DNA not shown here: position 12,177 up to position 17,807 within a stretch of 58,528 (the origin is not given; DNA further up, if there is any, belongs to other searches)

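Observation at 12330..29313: Compact hybrid NRPS-PKS gene cluster with in-line aminotransferase, O-methyltransferase-less FkbH cassette and no in-line loading or release domain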

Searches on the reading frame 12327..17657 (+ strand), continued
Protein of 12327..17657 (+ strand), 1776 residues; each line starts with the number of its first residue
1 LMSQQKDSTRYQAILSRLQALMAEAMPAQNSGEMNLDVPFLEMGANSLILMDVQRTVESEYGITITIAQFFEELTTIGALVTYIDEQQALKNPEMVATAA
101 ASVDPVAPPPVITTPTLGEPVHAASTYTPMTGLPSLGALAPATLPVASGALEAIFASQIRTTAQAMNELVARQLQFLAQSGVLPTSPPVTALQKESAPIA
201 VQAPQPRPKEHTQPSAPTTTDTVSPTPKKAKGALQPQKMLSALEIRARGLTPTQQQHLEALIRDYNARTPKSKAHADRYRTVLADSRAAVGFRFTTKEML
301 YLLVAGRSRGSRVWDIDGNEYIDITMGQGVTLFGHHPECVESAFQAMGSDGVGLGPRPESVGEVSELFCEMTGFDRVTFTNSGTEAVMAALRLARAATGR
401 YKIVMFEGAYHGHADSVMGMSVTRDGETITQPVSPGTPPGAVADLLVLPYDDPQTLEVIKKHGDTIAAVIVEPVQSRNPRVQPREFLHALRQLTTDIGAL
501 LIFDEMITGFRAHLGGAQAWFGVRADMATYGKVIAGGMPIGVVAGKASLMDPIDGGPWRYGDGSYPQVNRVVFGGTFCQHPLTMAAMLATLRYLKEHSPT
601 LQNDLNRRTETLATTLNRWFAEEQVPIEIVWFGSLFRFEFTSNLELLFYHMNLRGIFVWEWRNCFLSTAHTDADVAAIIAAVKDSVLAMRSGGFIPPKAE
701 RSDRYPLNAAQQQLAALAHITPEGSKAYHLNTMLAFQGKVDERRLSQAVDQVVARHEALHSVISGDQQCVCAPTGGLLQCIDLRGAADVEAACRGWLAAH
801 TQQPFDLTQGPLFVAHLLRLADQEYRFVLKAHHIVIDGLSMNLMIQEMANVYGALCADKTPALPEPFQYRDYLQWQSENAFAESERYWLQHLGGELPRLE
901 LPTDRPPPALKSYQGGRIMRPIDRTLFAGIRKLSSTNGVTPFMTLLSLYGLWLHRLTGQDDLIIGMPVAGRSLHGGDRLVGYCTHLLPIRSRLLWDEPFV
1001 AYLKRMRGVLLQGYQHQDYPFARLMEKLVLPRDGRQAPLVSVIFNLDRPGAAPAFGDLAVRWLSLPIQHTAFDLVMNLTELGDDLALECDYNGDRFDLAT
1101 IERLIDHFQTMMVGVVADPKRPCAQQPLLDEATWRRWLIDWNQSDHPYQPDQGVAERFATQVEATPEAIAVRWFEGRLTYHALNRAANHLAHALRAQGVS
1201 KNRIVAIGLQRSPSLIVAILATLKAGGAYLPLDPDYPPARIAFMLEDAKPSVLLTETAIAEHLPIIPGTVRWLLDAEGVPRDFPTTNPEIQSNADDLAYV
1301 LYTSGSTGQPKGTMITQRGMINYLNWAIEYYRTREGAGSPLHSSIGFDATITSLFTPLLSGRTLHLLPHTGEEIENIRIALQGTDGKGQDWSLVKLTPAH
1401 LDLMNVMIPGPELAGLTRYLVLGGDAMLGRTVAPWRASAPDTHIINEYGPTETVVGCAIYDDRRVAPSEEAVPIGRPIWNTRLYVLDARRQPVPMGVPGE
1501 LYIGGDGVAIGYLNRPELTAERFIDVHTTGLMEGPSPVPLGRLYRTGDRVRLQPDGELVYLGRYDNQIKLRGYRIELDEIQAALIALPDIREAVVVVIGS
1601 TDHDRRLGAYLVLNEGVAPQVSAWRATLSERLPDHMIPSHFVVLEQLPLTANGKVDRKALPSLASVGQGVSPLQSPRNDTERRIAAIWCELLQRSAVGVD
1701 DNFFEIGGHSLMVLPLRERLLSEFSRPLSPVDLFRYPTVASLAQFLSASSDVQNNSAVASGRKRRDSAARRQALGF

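Call 22: find_encoding_contigs(protein=P0039, flank=10000, max_places=1)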
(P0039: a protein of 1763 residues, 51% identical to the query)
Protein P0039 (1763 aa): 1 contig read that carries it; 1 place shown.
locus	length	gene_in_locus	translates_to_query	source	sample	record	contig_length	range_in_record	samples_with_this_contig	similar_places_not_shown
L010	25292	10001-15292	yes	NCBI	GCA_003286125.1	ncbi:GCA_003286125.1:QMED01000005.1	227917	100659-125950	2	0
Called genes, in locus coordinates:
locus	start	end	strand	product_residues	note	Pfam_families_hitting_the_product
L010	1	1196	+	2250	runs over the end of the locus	PF00109:ketoacyl-synt, PF02801:Ketoacyl-synt_C, PF16197:KAsynt_C_assoc, PF00698:Acyl_transf_1, PF21089:PKS_DH_N, PF14765:PS-DH, PF08241:Methyltransf_11, PF08242:Methyltransf_12, +11 more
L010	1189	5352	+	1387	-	PF00109:ketoacyl-synt, PF02801:Ketoacyl-synt_C, PF16197:KAsynt_C_assoc, PF22336:RhiE-like_linker, PF22621:CurL-like_PKS_C, PF00698:Acyl_transf_1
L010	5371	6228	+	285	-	PF02737:3HCDH_N, PF03446:NAD_binding_2 (weak), PF00725:3HCDH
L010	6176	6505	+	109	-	PF00550:PP-binding (weak)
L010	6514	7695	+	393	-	PF02771:Acyl-CoA_dh_N, PF02770:Acyl-CoA_dh_M, PF00441:Acyl-CoA_dh_1, PF08028:Acyl-CoA_dh_2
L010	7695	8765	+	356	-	PF00702:Hydrolase (faint), PF12689:Acid_PPase (faint)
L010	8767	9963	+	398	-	-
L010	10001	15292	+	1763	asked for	PF00550:PP-binding, PF23297:ACP_SdgA_C (faint), PF00202:Aminotran_3, PF00668:Condensation, PF00501:AMP-binding, PF13193:AMP-binding_C (weak), PF00550:PP-binding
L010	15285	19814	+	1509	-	PF00109:ketoacyl-synt, PF02801:Ketoacyl-synt_C, PF16197:KAsynt_C_assoc, PF22336:RhiE-like_linker, PF22621:CurL-like_PKS_C, PF00698:Acyl_transf_1, PF08659:KR, PF00550:PP-binding, +1 more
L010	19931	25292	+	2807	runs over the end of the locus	PF00668:Condensation, PF18563:TubC_N, PF00501:AMP-binding, PF13193:AMP-binding_C, PF00550:PP-binding, PF13469:Sulfotransfer_3, PF00668:Condensation, PF00501:AMP-binding, +5 more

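Call 28: find_encoding_contigs(protein=P0005, flank=10000, max_places=1)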
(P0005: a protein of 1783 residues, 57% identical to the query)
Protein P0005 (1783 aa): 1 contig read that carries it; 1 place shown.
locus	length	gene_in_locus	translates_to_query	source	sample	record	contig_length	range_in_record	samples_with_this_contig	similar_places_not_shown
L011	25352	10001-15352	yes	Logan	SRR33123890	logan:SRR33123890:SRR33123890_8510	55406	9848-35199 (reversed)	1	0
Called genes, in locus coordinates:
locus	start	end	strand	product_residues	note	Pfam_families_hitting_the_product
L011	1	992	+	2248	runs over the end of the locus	PF00109:ketoacyl-synt, PF02801:Ketoacyl-synt_C, PF16197:KAsynt_C_assoc, PF22621:CurL-like_PKS_C, PF00698:Acyl_transf_1, PF21089:PKS_DH_N, PF14765:PS-DH, PF08241:Methyltransf_11, +9 more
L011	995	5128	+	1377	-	PF00109:ketoacyl-synt, PF02801:Ketoacyl-synt_C, PF16197:KAsynt_C_assoc, PF22336:RhiE-like_linker, PF22621:CurL-like_PKS_C, PF00698:Acyl_transf_1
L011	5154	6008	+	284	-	PF02737:3HCDH_N, PF03435:Sacchrp_dh_NADP (faint), PF03446:NAD_binding_2, PF00725:3HCDH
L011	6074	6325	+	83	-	PF00550:PP-binding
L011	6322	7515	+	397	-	PF02771:Acyl-CoA_dh_N, PF02770:Acyl-CoA_dh_M, PF00441:Acyl-CoA_dh_1, PF08028:Acyl-CoA_dh_2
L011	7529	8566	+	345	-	PF00702:Hydrolase (faint), PF12689:Acid_PPase (faint)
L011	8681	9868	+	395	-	PF24681:Kelch_KLHDC2_KLHL20_DRC7 (faint)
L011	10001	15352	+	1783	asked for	PF00550:PP-binding, PF00202:Aminotran_3, PF00668:Condensation, PF00501:AMP-binding, PF13193:AMP-binding_C, PF00550:PP-binding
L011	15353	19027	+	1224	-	PF00109:ketoacyl-synt, PF02801:Ketoacyl-synt_C, PF16197:KAsynt_C_assoc, PF22621:CurL-like_PKS_C, PF22336:RhiE-like_linker, PF00106:adh_short (weak), PF08659:KR, PF00550:PP-binding, +1 more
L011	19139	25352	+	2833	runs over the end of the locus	PF00668:Condensation, PF18563:TubC_N, PF00501:AMP-binding, PF13193:AMP-binding_C, PF00550:PP-binding, PF13469:Sulfotransfer_3, PF00668:Condensation, PF00501:AMP-binding, +3 more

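Call 29: find_encoding_contigs(protein=P0024, flank=10000, max_places=1)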
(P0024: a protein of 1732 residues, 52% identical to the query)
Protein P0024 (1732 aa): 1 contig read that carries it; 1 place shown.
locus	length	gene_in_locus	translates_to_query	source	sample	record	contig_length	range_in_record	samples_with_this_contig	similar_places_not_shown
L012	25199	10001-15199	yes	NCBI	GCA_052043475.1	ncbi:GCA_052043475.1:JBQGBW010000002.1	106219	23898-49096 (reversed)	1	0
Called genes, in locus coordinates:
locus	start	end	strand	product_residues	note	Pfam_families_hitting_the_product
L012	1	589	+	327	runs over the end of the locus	-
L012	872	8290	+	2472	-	PF00668:Condensation, PF18563:TubC_N, PF00501:AMP-binding, PF13193:AMP-binding_C, PF00550:PP-binding, PF00668:Condensation, PF00501:AMP-binding, PF13193:AMP-binding_C, +2 more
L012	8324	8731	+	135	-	-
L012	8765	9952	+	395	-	PF24681:Kelch_KLHDC2_KLHL20_DRC7 (faint)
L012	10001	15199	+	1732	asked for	PF00550:PP-binding, PF23297:ACP_SdgA_C (faint), PF00202:Aminotran_3, PF00668:Condensation, PF00501:AMP-binding, PF13193:AMP-binding_C, PF00550:PP-binding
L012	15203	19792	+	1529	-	PF00109:ketoacyl-synt, PF02801:Ketoacyl-synt_C, PF16197:KAsynt_C_assoc, PF22336:RhiE-like_linker, PF22621:CurL-like_PKS_C, PF00698:Acyl_transf_1, PF08659:KR, PF00550:PP-binding, +2 more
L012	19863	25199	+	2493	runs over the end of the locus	PF00501:AMP-binding, PF23024:AMP-dom_DIP2-like, PF00550:PP-binding, PF00109:ketoacyl-synt, PF02801:Ketoacyl-synt_C, PF16197:KAsynt_C_assoc, PF00698:Acyl_transf_1, PF21089:PKS_DH_N, +7 more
